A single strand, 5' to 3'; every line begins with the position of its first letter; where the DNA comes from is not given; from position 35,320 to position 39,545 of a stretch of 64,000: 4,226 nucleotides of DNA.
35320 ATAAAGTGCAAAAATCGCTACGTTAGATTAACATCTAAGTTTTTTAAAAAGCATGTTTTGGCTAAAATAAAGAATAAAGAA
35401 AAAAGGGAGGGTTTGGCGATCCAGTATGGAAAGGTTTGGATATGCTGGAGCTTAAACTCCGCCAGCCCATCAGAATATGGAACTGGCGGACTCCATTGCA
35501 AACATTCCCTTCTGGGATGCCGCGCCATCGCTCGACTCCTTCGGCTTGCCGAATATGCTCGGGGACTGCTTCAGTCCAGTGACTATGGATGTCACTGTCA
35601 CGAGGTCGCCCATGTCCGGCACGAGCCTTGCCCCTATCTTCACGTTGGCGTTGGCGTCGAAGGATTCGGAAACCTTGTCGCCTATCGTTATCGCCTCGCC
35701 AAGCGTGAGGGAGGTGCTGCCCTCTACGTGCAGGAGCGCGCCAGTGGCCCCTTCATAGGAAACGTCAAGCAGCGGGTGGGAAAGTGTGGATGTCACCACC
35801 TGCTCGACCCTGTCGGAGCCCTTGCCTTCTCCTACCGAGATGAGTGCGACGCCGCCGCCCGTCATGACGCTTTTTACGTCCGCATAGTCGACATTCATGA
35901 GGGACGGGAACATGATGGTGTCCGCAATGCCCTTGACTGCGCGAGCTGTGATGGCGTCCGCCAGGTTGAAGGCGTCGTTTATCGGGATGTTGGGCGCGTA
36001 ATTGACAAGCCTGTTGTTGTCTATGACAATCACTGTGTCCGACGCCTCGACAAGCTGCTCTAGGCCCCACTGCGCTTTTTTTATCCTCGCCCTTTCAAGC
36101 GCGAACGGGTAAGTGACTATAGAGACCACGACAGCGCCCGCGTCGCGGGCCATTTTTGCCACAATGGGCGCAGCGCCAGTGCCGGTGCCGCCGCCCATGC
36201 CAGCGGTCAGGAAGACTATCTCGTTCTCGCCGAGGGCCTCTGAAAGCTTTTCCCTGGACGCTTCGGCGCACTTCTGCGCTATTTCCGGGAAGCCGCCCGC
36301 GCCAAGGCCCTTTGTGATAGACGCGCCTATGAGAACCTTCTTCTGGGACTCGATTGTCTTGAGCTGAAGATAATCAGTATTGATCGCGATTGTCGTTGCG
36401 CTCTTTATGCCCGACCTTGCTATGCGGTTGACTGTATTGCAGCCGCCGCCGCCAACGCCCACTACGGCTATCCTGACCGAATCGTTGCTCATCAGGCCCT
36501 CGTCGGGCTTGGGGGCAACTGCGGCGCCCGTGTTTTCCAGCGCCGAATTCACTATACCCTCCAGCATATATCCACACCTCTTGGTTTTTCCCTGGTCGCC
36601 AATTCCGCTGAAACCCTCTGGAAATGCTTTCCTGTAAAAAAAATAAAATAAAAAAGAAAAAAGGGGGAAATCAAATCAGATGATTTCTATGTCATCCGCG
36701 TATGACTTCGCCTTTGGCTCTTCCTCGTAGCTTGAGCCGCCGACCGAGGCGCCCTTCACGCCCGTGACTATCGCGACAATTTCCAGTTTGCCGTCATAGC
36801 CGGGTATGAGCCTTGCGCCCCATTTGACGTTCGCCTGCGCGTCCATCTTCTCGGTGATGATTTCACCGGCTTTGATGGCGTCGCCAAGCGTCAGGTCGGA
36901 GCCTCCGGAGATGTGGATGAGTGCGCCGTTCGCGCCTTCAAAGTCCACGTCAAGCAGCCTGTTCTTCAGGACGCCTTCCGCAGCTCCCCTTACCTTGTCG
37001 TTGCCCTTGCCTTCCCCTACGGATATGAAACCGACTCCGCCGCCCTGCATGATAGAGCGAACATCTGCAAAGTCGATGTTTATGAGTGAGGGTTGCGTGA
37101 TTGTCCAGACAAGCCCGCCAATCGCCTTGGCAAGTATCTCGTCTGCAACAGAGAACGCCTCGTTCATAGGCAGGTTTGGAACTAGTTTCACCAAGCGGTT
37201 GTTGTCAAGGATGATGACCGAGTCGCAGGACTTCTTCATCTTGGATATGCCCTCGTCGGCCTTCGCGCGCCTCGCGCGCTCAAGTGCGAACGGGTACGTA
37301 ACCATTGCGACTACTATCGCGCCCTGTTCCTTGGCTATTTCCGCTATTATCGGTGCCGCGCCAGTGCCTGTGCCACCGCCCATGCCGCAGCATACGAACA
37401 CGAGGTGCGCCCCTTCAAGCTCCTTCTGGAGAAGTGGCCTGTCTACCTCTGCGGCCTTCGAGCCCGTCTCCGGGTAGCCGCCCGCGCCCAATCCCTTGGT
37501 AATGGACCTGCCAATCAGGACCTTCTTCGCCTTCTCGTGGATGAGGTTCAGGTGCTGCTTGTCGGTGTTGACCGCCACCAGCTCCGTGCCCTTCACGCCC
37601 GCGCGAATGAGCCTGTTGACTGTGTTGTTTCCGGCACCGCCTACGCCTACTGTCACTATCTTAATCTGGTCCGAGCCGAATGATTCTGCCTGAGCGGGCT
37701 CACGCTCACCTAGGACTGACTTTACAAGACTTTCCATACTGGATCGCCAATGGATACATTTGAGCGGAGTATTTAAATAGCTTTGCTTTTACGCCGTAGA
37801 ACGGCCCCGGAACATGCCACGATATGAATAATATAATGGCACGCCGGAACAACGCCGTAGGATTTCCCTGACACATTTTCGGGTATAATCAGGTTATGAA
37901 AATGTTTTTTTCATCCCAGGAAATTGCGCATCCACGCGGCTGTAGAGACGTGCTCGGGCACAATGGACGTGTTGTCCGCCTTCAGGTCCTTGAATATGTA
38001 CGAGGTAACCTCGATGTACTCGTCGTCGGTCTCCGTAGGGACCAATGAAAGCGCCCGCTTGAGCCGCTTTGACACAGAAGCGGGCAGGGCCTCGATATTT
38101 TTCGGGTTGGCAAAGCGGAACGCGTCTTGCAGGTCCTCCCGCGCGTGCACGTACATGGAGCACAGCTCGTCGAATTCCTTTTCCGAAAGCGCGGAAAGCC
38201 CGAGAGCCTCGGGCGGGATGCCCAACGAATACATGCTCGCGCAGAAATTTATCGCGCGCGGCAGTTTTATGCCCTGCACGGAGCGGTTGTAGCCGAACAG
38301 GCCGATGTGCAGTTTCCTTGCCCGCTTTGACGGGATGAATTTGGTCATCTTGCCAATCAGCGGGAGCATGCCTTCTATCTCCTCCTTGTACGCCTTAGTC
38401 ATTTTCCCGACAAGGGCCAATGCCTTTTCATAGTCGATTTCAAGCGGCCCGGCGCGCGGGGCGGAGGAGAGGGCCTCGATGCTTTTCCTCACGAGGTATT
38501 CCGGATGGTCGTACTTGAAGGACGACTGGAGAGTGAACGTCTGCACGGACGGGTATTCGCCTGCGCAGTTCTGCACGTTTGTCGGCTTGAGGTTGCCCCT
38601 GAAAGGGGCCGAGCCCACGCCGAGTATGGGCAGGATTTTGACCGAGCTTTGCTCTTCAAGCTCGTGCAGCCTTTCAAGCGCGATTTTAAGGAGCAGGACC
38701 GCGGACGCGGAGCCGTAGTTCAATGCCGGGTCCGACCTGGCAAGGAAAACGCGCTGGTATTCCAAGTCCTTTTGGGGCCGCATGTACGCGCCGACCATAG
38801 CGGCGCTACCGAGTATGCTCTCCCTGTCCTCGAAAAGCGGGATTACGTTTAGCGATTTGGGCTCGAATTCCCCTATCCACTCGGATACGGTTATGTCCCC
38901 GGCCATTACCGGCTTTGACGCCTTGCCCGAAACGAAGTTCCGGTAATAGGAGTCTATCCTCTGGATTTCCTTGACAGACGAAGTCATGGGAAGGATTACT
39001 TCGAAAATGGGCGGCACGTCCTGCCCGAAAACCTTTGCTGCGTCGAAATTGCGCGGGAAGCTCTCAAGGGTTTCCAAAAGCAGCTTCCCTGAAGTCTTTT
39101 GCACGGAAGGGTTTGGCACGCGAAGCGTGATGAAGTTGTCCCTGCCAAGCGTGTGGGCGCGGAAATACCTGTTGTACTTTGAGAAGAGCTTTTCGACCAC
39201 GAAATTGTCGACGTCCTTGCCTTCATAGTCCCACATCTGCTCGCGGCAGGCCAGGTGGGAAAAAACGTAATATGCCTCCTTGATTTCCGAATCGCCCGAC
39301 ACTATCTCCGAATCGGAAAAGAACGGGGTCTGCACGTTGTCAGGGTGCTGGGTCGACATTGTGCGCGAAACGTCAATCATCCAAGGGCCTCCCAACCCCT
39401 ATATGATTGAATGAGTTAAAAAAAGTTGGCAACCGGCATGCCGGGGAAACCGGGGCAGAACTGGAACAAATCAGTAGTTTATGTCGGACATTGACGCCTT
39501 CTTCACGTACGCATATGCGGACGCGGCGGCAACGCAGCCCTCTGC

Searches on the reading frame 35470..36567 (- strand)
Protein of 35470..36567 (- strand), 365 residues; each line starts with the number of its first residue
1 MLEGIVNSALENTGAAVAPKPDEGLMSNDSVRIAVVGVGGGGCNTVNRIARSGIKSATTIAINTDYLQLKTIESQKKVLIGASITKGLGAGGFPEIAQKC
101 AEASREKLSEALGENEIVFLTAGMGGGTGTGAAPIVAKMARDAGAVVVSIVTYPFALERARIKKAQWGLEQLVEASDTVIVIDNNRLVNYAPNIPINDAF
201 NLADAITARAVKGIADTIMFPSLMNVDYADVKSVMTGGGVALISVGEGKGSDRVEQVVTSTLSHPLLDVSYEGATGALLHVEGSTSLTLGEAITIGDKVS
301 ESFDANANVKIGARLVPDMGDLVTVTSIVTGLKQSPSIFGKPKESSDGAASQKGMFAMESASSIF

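Call 50: search_protein_families(library=pfam, proteins=[window:35470-36567:-], max_evalue=0.001)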
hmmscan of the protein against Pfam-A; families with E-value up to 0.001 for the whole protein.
window:35470-36567:- (365 aa): 2 families
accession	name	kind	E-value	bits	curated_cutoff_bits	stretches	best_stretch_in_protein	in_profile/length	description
PF00091.31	Tubulin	-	7.7e-43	147.4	33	1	32-190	1-188/190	Tubulin/FtsZ family, GTPase domain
PF12327.13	FtsZ_C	-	2.1e-26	92.5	27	1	239-333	1-95/95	FtsZ family, C-terminal domain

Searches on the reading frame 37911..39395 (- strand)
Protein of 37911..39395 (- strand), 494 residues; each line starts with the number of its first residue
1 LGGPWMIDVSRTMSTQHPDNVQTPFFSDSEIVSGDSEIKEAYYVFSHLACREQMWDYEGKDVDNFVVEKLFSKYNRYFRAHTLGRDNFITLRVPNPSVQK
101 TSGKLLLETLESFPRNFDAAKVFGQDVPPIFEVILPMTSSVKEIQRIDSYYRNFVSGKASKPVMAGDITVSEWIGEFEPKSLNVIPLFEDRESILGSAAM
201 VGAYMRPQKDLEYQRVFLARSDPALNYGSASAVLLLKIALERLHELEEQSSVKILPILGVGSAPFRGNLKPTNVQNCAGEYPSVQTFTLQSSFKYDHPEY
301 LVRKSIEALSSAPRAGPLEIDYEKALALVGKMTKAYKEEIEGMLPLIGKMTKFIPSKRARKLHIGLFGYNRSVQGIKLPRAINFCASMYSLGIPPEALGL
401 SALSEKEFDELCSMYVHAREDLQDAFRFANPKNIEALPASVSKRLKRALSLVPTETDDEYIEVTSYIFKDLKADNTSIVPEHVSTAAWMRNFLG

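Call 50: search_protein_families(library=pfam, proteins=[window:37911-39395:-], max_evalue=0.001)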
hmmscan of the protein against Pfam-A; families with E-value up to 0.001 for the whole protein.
window:37911-39395:- (494 aa): 1 family
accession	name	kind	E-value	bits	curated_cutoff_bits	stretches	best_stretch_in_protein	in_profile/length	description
PF14010.12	PEPcase_2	-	5.8e-174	579.7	25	1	9-494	1-493/493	Phosphoenolpyruvate carboxylase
